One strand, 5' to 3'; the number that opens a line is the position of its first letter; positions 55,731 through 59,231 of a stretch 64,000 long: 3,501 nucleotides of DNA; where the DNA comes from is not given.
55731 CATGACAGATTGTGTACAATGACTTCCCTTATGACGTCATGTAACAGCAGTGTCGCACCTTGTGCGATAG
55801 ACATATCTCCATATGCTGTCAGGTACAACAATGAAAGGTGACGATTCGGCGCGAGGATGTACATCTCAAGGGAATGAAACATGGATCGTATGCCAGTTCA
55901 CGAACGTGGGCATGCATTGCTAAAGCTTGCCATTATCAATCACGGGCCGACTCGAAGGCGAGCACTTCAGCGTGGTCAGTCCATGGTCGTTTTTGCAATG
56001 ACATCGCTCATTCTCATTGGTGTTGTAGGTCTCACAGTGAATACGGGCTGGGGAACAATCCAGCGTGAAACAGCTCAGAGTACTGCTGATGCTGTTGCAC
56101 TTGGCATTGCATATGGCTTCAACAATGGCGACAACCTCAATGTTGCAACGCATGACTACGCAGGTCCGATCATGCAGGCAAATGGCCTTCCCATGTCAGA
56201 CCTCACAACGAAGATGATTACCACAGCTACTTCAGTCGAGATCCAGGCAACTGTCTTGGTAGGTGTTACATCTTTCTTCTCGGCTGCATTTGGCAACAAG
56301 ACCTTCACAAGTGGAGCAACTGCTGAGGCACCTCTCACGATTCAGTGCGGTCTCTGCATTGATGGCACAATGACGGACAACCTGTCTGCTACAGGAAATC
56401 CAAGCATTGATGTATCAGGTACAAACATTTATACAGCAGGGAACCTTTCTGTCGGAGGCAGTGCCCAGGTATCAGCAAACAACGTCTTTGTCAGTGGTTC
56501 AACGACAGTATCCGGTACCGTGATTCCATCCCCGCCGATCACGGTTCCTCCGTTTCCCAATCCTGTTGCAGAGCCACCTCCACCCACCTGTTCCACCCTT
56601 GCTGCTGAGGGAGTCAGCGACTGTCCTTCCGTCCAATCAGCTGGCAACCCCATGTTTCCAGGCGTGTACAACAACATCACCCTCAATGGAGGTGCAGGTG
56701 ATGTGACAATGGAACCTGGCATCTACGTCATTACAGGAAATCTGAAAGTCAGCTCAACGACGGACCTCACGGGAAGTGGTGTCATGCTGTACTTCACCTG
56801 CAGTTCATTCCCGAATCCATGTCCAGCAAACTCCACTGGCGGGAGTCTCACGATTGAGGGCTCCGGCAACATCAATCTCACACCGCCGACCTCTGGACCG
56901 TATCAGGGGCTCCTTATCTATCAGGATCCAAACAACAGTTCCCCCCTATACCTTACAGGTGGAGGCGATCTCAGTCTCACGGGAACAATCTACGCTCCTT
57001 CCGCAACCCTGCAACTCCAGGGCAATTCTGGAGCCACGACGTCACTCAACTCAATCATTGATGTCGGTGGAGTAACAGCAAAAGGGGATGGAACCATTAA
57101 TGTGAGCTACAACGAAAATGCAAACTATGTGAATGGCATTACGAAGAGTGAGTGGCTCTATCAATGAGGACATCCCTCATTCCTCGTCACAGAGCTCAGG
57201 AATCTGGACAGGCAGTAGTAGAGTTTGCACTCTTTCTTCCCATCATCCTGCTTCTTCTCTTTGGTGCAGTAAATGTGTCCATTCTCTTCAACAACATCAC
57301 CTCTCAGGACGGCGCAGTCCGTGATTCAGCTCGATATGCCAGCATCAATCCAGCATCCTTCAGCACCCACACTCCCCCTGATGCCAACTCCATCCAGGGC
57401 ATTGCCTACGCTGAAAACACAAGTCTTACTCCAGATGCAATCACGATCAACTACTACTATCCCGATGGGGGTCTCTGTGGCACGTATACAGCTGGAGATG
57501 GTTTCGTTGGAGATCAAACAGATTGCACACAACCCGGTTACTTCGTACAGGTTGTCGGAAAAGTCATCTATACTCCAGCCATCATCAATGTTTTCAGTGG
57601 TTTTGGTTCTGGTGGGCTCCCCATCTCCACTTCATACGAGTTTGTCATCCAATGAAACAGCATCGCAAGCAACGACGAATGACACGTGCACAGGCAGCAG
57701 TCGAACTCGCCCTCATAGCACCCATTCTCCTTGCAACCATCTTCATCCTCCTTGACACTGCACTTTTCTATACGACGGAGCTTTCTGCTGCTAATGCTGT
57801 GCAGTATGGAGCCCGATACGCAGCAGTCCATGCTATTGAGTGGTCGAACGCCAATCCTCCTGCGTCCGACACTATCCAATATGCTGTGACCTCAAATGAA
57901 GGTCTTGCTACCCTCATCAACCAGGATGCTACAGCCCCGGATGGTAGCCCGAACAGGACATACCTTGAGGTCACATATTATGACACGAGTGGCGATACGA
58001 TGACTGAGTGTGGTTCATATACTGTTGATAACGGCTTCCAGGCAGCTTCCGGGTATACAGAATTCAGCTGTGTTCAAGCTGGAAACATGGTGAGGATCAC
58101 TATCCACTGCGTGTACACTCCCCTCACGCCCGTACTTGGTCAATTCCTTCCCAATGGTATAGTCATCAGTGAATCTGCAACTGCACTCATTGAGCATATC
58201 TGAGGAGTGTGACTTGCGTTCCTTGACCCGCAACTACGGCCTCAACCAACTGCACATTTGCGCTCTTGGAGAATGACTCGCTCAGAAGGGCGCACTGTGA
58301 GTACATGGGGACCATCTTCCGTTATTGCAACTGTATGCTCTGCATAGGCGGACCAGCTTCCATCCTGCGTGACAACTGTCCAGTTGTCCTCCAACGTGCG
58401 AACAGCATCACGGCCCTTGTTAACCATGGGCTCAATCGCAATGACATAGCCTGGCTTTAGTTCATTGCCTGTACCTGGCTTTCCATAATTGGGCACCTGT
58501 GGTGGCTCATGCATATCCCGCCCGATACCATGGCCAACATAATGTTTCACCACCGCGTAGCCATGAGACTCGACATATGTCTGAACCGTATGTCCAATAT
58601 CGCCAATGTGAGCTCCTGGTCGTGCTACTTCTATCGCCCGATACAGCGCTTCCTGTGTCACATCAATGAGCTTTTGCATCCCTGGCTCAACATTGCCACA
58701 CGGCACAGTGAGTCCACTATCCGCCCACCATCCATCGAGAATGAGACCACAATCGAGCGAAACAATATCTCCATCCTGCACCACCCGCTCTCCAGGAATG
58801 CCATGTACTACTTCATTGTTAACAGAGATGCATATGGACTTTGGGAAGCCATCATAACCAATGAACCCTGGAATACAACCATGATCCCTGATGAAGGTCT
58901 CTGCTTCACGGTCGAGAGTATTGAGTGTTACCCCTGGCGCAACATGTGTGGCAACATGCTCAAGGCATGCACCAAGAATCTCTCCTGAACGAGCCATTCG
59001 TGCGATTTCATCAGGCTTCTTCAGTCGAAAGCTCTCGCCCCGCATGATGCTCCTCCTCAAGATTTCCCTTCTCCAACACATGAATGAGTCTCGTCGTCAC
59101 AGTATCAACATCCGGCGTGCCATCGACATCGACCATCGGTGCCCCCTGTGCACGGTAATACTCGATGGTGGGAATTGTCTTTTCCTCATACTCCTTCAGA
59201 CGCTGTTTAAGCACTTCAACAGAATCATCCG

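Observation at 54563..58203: Pseudopilin trio plus sortase-substrate-like surface protein inserted into the conserved secY-adk-map / rpmJ-rpsM ribosomal block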

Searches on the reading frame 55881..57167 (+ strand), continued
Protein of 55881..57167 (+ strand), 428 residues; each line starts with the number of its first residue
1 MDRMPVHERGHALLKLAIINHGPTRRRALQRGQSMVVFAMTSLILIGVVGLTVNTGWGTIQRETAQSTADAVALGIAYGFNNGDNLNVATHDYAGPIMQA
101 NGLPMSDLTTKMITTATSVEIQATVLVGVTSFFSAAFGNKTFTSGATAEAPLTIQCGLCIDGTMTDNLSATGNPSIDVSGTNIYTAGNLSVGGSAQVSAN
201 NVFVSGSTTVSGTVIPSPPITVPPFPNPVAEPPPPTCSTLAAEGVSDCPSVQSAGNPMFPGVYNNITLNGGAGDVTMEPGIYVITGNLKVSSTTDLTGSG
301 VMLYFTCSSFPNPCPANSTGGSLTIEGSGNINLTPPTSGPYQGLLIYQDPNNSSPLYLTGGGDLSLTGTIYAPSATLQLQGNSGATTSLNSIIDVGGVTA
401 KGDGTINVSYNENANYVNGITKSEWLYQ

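Call 83: list_cluster_members(proteins=[P0001])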
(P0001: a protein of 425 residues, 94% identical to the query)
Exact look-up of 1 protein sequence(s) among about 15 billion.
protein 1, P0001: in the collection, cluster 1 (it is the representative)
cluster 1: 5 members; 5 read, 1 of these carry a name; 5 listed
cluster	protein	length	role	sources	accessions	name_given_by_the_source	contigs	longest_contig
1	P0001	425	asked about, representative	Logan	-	-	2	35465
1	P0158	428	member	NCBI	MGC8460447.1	MAG: TadE/TadG family type IV pilus assembly protein [Candidatus Dormibacteria bacterium]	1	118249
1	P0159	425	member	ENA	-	-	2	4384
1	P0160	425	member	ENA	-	-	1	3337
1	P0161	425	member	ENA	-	-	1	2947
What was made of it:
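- On TadG / 'Tad' family large pseudopilin (Pfam PF13400): The NCBI record names the protein TadE/TadG family (call 83).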

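Call 84: find_encoding_contigs(protein=P0159, flank=5000, max_places=4)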
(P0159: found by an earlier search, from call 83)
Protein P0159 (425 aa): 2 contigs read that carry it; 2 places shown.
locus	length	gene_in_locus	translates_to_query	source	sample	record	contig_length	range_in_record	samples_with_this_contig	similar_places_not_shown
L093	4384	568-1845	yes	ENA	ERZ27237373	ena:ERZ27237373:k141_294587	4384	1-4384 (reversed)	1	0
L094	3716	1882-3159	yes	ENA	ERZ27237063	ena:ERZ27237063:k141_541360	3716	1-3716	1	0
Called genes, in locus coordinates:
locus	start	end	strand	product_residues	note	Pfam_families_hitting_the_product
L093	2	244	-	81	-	?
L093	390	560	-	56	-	-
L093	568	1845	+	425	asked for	PF23981:DUF7305 (weak)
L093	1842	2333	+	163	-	PF07811:TadE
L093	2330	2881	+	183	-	PF07811:TadE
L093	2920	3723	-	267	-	PF00557:Peptidase_M24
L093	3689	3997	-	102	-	PF00406:ADK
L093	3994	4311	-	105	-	PF00406:ADK, PF13207:AAA_17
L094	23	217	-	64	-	PF00416:Ribosomal_S13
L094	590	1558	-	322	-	-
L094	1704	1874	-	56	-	-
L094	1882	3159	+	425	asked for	PF23981:DUF7305 (weak)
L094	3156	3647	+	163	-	PF07811:TadE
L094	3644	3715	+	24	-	?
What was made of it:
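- Tried and rejected: Two additional strains have the same orientation (call 84).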

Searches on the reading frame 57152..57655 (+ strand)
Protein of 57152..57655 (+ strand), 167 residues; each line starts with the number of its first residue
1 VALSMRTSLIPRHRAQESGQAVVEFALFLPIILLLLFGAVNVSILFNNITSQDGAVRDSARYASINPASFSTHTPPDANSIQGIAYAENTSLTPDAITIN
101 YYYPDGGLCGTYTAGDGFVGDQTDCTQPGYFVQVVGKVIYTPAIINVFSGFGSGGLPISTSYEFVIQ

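Call 3: search_protein_families(library=pfam, proteins=[window:57152-57655:+], max_evalue=0.1)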
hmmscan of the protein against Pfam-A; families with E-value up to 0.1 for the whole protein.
window:57152-57655:+ (167 aa): 1 family
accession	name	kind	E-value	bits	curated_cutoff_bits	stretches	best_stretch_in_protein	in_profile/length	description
PF07811.17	TadE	-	2.3e-10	40.9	22.9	1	19-61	1-43/43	TadE-like protein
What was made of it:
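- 57164..57655 (+): TadE-like minor pilin 1 of 163 aa. The N-terminus reads SG|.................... Its start overlaps the tadG stop (ATGA). Pfam PF07811, E = 2.3e-10 (call 3).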

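Call 4: search_protein_families(library=ncbifam, proteins=[window:57152-57655:+], max_evalue=0.1)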
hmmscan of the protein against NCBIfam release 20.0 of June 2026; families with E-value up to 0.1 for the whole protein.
window:57152-57655:+ (167 aa): 0 families

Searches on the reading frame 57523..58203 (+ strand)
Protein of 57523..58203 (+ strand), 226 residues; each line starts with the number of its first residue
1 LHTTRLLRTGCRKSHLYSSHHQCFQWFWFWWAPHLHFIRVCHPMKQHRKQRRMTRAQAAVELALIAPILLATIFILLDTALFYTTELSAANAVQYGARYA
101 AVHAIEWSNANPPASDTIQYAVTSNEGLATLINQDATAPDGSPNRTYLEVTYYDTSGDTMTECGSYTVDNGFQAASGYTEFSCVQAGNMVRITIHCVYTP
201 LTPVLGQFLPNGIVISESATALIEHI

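Call 3: search_protein_families(library=pfam, proteins=[window:57523-58203:+], max_evalue=0.1)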
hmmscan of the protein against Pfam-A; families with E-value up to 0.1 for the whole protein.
window:57523-58203:+ (226 aa): 1 family
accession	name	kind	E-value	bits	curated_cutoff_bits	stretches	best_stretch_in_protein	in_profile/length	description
PF07811.17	TadE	-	8.1e-08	32.7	22.9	1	57-98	2-43/43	TadE-like protein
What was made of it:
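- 57652..58203 (+): TadE-like minor pilin 2 of 183 aa. The N-terminus reads RA|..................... Its start overlaps the tadE1 stop (ATGA). It converges on map with a 38-bp gap and no terminator. Pfam PF07811, E = 8.1e-8 (call 3).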

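Call 4: search_protein_families(library=ncbifam, proteins=[window:57523-58203:+], max_evalue=0.1)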
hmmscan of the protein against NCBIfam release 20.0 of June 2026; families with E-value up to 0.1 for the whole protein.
window:57523-58203:+ (226 aa): 1 family
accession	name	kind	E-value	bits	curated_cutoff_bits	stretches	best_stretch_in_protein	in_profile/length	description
NF041390.1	TadE_Rv3655c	subfamily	0.089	13.3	40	0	60-102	1-43/101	TadE family type IV pilus minor pilin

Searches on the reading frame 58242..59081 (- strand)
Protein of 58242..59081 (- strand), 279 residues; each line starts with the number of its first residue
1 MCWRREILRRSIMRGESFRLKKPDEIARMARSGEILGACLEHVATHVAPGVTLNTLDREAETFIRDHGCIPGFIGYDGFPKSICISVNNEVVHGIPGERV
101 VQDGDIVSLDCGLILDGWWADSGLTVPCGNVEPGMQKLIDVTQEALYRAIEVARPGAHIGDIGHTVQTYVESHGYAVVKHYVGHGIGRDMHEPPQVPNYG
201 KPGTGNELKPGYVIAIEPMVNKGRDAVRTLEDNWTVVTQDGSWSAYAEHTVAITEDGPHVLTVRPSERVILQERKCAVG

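Call 3: search_protein_families(library=pfam, proteins=[window:58242-59081:-], max_evalue=0.1)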
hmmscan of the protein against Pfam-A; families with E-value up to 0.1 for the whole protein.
window:58242-59081:- (279 aa): 1 family
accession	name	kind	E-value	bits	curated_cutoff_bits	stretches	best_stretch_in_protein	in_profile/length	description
PF00557.29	Peptidase_M24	-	4.5e-51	174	23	1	28-255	2-208/208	Metallopeptidase family M24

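Call 19: find_related_loci(query=window:58242-59045:-, collection=genome_contigs, flank=8000)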
Query window:58242-59045:- (267 aa) in genome_contigs; peptide patterns used: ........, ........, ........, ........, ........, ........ (x = any residue, [..] = any of these).
469 stretches matched a pattern; 230 encode a relative of the query (tblastn E <= 1e-3); the best 80 are kept; 80 distinct loci.
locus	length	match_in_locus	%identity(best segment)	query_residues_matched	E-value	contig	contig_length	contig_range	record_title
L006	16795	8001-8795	91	3-267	2e-164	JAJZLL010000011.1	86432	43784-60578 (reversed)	MAG: bacterium isolate MAS3.bin112 NODE_361_length_86432_cov_1.415538, whole genome shotgun sequence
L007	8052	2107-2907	89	1-267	2e-160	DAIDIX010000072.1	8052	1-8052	MAG TPA_asm: Candidatus Dormiibacterota bacterium isolate clean372 NODE_72_length_8052_cov_2.916991, whole genome shotgu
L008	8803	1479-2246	74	2-257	4e-127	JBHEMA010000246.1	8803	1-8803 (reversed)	MAG: Candidatus Dormibacteria bacterium isolate S2_bin.43.orig S2_k141_2457651, whole genome shotgun sequence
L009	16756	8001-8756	72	2-253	4e-124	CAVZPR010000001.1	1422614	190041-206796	MAG: Candidatus Dormibacteraeota bacterium isolate MFD09603.bin.2.40 genome assembly, contig: contig_10890, whole genome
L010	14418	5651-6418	72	2-257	9e-124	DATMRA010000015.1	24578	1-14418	MAG TPA_asm: Candidatus Acidiferrales bacterium isolate SMAG_U12943 k141_324322, whole genome shotgun sequence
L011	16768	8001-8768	71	2-257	9e-123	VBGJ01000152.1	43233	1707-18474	MAG: Chloroflexi bacterium isolate CF_75 14_1009_12_30cm_scaffold_757, whole genome shotgun sequence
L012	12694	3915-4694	69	5-264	1e-122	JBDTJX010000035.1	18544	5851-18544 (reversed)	MAG: Candidatus Dormibacter sp. isolate cluster2_bin.63 k127_4702674, whole genome shotgun sequence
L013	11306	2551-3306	73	2-253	2e-122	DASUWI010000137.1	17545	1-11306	MAG TPA_asm: Candidatus Dormiibacterota bacterium isolate SMAG_U1839 k141_660235, whole genome shotgun sequence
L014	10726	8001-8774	69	1-258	2e-121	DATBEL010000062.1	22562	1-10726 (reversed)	MAG TPA_asm: Candidatus Dormiibacterota bacterium isolate SMAG_U5836 k141_3073509, whole genome shotgun sequence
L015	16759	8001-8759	70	6-258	4e-121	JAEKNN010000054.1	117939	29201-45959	MAG: Candidatus Amunia macphersoniae isolate Mitchell_Peninsula_5 NODE_113_length_117939_cov_30.966755, whole genome sho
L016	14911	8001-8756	72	2-253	5e-121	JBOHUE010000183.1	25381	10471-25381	MAG: Candidatus Dormibacteria bacterium isolate TC-B2_metabat2.bin.3 k127_241825, whole genome shotgun sequence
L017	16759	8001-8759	70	2-254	8e-121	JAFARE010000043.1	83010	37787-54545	MAG: Candidatus Dormiibacterota bacterium isolate CP_BM_ER_82 BM_ER_k147_9451999, whole genome shotgun sequence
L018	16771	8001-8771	68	2-258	2e-120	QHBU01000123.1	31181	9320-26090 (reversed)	MAG: Candidatus Aeolococcus gillhamiae isolate RRmetagenome_bin12 antarctic_groopm_ref2_bin_242_contig_2977, whole genom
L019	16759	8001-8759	68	2-254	2e-119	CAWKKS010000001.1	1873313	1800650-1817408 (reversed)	MAG: Candidatus Dormibacteraeota bacterium isolate MFD04580.bin.2.87 genome assembly, contig: contig_12725, whole genome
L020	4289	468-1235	69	2-257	3e-120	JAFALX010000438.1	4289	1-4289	MAG: Candidatus Dormiibacterota bacterium isolate CP_BE_RX_48 BE_RX_k147_9003816, whole genome shotgun sequence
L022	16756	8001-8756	69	2-253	5e-119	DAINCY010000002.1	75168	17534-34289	MAG TPA_asm: Candidatus Dormiibacterota bacterium isolate CTOTU41359 NODE_74_length_75168_cov_7.511696, whole genome sho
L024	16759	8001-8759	68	2-254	2e-117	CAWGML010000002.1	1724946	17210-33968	MAG: Candidatus Dormibacteraeota bacterium isolate MFD01213.bin.2.104 genome assembly, contig: contig_2604, whole genome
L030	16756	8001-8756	67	2-253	2e-115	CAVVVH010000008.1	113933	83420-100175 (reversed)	MAG: Candidatus Dormibacteraeota bacterium isolate MFD04580.bin.2.77 genome assembly, contig: contig_36381, whole genome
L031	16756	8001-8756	69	2-253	2e-114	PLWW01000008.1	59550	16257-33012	MAG: Candidatus Dormiibacterota bacterium isolate palsa_875 73.20120700_P3D.68_contig_21776, whole genome shotgun sequen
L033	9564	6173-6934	66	1-254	2e-112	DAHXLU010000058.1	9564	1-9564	MAG TPA_asm: Candidatus Dormiibacterota bacterium isolate clean1604 k141_1116072, whole genome shotgun sequence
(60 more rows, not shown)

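Call 65: search_protein_families(library=pfam, proteins=[L031:8863-9411:+, L031:9459-10682:+, L031:10679-11476:+, L031:11352-12272:+, L019:9503-10411:+, L030:8829-9899:+, L024:8808-9866:+, L024:9903-11612:-, L033:7278-9239:+, L022:9446-10513:+], max_evalue=0.001)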
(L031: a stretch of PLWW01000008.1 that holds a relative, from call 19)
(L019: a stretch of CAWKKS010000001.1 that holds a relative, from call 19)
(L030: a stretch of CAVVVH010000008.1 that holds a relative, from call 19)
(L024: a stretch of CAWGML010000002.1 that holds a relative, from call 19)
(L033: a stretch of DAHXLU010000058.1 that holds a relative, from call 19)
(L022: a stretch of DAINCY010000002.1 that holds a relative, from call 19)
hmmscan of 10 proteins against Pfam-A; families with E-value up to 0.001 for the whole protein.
L031:8863-9411:+ (182 aa): 2 families
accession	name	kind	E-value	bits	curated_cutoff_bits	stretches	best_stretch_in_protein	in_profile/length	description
PF02082.26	Rrf2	-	2.4e-31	109.1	30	1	17-145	2-131/132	Iron-dependent Transcriptional regulator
PF15543.11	Ntox5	-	0.00045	20.6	25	1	40-93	5-59/142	Bacterial toxin 5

L031:9459-10682:+ (407 aa): 2 families
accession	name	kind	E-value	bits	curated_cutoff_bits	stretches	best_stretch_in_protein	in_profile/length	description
PF13379.11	NMT1_2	-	5.7e-31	108.7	24.7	1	81-326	2-249/252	NMT1-like family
PF09084.16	NMT1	-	2.9e-07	31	20.5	1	184-321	86-216/216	NMT1/THI5 like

L031:10679-11476:+ (265 aa): 5 families
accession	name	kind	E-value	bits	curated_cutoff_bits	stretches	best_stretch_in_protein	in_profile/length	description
PF00005.33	ABC_tran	-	2.6e-30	106.2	25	1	41-174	1-137/137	ABC transporter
PF13304.12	AAA_21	-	7.6e-06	26.6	27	0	143-205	235-299/304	AAA domain, putative AbiEii toxin, Type IV TA system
PF09818.15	ABC_ATPase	-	0.00019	21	23.2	0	145-208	157-220/283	P-loop domain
PF20703.3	nSTAND1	-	0.0002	21.5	27.1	1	42-114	24-89/379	Novel STAND NTPase 1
PF13238.12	AAA_18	-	0.00022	22.1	29.4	0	156-223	27-101/128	AAA domain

L031:11352-12272:+ (306 aa): 1 family
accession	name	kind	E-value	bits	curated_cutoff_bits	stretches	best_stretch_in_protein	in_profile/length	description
PF00528.27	BPD_transp_1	-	1.9e-09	38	26.4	1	120-284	4-169/184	Binding-protein-dependent transport system inner membrane component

L019:9503-10411:+ (302 aa): 1 family
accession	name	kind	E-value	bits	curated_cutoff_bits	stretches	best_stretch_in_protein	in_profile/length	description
PF01925.25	TauE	-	1.8e-36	126.4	32.6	1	7-260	1-237/237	Sulfite exporter TauE/SafE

L030:8829-9899:+ (356 aa): 0 families

L024:8808-9866:+ (352 aa): 1 family
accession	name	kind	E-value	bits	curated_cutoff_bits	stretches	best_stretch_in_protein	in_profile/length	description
PF00069.31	Pkinase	-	0.00049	20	31.7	0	46-126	106-191/263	Protein kinase domain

L024:9903-11612:- (569 aa): 3 families
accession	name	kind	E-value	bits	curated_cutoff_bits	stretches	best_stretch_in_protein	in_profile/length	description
PF01695.23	IstB_IS21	-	4e-44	151.3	24.1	1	381-564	52-236/238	IstB-like ATP binding protein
PF03176.21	MMPL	-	5.5e-21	75.3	20.5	1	45-268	86-301/333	MMPL family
PF00308.24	Bac_DnaA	-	9.4e-08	32.9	23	1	422-519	36-135/162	Bacterial DnaA ATPAse domain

L033:7278-9239:+ (653 aa): 0 families

L022:9446-10513:+ (355 aa): 2 families
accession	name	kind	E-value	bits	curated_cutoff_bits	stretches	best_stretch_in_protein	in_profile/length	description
PF03466.25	LysR_substrate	-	1.2e-29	103.6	28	1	153-351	4-206/209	LysR substrate binding domain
PF00126.33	HTH_1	-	5.3e-20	71.6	26.6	1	67-126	1-60/60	Bacterial regulatory helix-turn-helix protein, lysR family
